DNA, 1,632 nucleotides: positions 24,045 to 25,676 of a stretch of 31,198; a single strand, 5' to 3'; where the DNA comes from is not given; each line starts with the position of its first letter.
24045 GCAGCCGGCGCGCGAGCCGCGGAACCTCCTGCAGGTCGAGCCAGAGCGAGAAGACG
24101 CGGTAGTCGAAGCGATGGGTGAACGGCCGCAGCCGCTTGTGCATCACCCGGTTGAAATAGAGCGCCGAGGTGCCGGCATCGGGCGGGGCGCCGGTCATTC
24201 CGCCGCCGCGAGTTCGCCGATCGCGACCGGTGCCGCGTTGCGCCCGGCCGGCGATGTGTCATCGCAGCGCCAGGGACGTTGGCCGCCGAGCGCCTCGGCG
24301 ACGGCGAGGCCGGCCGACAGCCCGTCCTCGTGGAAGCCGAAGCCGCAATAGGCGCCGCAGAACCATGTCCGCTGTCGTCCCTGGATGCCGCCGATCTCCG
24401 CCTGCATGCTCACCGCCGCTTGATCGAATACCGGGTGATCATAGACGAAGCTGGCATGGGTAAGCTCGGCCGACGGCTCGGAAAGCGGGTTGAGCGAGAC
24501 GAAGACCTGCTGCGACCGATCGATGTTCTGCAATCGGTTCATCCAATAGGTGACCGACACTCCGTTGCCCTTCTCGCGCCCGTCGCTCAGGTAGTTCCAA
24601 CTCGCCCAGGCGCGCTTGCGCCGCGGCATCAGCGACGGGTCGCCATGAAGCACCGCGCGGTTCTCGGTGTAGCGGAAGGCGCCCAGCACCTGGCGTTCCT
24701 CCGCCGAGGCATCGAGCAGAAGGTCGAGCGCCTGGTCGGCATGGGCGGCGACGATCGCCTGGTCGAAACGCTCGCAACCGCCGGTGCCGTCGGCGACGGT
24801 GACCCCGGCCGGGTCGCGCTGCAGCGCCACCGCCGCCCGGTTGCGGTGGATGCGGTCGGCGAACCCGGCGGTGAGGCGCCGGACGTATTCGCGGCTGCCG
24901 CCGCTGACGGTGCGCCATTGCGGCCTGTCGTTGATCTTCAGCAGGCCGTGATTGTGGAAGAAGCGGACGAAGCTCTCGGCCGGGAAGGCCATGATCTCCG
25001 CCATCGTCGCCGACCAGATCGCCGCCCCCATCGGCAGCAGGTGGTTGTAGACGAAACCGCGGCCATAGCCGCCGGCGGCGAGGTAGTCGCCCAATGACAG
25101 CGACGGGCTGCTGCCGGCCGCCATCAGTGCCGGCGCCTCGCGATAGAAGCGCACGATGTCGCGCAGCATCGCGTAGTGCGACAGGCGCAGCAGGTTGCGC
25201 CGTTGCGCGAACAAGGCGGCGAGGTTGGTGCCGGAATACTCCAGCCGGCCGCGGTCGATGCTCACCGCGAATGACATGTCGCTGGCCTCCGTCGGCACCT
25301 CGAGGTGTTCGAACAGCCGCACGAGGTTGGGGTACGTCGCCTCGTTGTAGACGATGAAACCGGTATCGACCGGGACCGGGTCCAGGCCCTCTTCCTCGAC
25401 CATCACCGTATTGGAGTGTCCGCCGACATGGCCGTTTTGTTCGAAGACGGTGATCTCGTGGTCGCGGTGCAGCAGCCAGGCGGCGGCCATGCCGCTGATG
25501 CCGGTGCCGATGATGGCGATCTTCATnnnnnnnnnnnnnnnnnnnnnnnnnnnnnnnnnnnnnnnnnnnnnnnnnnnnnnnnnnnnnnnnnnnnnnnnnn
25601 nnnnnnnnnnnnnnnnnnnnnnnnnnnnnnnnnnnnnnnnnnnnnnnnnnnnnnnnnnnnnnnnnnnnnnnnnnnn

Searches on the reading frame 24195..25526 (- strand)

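Call 60: search_protein_families(library=pfam, proteins=[window:24195-25526:-])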
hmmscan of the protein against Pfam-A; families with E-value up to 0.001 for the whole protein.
window:24195-25526:- (443 aa): 3 families
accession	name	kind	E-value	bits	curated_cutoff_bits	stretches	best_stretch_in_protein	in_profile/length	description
PF01593.30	Amino_oxidase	-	1.1e-14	55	19.8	1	10-279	1-271/443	Flavin containing amine oxidoreductase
PF13450.12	NAD_binding_8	-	2.8e-14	53.6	21.9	1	5-75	1-68/68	NAD(P)-binding Rossmann-like domain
PF01266.30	DAO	-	6.2e-05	23.1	27.9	1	2-38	1-39/353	FAD dependent oxidoreductase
